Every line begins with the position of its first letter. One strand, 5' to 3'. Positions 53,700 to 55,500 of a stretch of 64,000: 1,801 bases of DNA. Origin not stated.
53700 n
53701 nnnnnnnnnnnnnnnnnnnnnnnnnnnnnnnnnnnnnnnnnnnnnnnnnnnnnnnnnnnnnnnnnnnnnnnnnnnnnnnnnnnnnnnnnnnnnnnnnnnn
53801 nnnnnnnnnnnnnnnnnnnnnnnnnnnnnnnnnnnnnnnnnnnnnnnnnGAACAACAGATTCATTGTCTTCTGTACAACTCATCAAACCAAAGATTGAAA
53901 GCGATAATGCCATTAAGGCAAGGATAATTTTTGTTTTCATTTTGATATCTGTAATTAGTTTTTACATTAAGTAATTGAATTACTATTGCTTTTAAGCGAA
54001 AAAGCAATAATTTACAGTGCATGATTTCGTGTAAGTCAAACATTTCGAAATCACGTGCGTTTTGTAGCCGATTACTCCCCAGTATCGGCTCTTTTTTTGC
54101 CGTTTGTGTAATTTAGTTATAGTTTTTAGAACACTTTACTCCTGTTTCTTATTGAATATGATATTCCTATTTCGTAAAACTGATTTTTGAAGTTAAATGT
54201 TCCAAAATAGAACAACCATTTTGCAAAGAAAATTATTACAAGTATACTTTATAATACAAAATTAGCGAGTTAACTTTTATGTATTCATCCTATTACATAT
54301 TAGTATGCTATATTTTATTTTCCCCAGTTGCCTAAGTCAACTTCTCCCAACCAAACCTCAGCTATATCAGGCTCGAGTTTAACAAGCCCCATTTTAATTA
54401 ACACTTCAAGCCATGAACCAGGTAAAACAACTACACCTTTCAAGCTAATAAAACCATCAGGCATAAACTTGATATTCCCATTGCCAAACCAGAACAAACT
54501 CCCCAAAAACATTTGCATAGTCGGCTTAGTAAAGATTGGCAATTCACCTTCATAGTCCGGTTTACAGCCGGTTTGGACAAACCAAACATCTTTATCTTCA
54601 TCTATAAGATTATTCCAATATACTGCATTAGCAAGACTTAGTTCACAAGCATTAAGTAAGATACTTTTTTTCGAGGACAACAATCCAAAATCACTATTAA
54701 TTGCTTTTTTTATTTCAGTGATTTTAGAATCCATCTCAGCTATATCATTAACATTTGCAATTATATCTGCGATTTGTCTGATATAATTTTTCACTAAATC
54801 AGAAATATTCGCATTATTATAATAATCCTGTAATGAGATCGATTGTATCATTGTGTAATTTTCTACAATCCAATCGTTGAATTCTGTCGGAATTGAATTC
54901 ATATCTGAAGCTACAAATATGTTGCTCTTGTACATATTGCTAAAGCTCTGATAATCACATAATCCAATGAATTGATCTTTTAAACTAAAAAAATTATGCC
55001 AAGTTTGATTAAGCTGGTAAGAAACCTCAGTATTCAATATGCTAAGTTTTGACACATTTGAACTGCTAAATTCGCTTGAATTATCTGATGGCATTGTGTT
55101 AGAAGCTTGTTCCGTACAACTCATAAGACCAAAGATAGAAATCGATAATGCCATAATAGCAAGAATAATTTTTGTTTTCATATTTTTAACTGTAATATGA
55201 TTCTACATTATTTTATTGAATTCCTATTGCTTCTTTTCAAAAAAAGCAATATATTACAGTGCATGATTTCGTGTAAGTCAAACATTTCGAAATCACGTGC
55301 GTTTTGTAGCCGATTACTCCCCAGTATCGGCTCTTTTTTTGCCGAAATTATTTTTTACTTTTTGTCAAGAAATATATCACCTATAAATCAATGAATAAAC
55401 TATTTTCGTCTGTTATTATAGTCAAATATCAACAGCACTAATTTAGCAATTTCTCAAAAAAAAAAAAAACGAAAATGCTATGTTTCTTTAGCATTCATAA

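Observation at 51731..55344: Duplicated secreted-lipoprotein module followed by three small hydrophobic ORFs: a candidate toxin/bacteriocin-immunity-like locus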

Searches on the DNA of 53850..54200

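Call 70: search_rna_families(source=window, start=53850, end=54200, threshold=evalue, max_evalue=10)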
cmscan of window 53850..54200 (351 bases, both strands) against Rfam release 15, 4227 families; matches with E-value up to 10: 4.
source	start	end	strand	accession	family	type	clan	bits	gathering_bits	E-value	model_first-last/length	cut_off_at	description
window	53904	53950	+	RF00645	MIR169_2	Gene; miRNA;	CL00098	17.8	50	0.053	1-118/118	no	MIR169_2 microRNA precursor family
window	53936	54009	-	RF01005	MIR530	Gene; miRNA;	-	17.6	85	0.7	54-127/172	no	MIR530 microRNA precursor family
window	54053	54105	+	RF00645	MIR169_2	Gene; miRNA;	CL00098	12.7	50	3.1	1-118/118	no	MIR169_2 microRNA precursor family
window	53994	54054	+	RF01417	RSV_RNA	Cis-reg;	-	8.9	105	2.2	1-289/289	no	Retroviral 3'UTR stability element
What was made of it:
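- On Known cis-regulatory or small RNA family (Rfam 15) for the leader: In E-value mode only chance-level miRNA hits of 18 bits or less appear (call 70).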

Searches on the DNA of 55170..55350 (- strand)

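Call 88: build_rna_model(alignment_id=A7)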
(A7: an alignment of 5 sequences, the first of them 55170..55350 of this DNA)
Model R1 built from alignment A7 (5 sequences, 183 columns); structure: RNAalifold consensus.
model positions 175; base pairs 46; branch points 3; effective number of sequences 0.99; information 0.59 bits per position. Calibrated on 0.2 Mb of random sequence (short: E-values are rough).
structure used (alignment columns):
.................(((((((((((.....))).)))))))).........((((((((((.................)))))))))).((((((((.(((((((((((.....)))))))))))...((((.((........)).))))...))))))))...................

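Call 89: search_with_rna_model(model_id=R1, sources=[window, L001, L003, L005, L006, L011, L012, L013, L014, L015, L016, L017], max_evalue=1)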
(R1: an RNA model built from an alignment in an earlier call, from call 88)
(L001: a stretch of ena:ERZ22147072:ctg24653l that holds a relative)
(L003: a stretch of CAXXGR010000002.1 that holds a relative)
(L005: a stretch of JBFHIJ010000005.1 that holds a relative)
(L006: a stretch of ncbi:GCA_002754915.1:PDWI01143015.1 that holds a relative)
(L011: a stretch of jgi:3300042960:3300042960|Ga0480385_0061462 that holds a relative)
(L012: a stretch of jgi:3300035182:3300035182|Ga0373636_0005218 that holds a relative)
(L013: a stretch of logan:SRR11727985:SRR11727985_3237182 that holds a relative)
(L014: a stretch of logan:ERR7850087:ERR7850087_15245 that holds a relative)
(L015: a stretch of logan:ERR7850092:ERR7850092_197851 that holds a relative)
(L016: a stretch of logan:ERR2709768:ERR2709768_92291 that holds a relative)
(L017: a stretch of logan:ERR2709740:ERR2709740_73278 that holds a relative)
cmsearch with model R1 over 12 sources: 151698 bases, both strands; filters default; matches with E-value up to 1: 12.
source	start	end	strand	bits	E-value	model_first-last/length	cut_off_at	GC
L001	9838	10012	+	206.5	1.3e-49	1-175/175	no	0.33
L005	5837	6012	+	204.4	4.6e-49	1-175/175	no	0.31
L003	5837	6012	+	203.6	7.2e-49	1-175/175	no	0.32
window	55170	55346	-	189.9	2e-45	1-175/175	no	0.31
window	53929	54104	-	171.6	7.8e-41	1-175/175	no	0.32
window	19029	19103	-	24.2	0.00085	1-175/175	no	0.37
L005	7807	7944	+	16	0.098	1-175/175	no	0.31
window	55225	55251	+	15.7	0.11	94-120/175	no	0.22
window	6595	6724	+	14.4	0.25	1-175/175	no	0.34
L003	5931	5957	-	13.9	0.33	94-120/175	no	0.26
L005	5931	5957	-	13.9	0.33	94-120/175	no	0.26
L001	9931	9957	-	13.6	0.39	94-120/175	no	0.26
